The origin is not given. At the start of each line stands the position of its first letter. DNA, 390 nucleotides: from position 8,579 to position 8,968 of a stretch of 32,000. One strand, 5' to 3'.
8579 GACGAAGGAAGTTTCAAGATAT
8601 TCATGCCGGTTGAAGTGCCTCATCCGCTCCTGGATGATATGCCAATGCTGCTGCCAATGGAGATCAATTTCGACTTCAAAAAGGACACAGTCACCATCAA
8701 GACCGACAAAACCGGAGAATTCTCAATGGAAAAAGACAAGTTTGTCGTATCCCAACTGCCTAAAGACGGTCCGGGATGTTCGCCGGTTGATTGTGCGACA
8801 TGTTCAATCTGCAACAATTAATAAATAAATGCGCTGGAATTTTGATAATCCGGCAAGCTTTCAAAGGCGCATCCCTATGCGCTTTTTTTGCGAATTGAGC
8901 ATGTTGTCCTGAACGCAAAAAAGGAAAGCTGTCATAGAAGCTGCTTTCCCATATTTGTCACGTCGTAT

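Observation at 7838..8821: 327-aa repeat protein with a ferredoxin-like CX4CX2CX2C C-terminal tail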

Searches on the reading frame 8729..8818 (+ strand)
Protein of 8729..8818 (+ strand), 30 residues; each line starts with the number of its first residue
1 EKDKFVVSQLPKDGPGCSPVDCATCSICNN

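Call 39: search_protein_families(library=pfam, proteins=[window:8729-8818:+], max_evalue=10)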
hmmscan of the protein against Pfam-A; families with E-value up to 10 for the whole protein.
seq(30 aa): 0 families

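Call 40: search_protein_families(library=ncbifam, proteins=[window:8729-8818:+], max_evalue=10)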
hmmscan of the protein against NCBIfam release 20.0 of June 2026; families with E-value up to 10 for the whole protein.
seq(30 aa): 0 families
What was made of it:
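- The tail has no sequence-level match to any Fe-S family (calls 39, 40). No Zn-finger family matches the tail (calls 39, 40).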
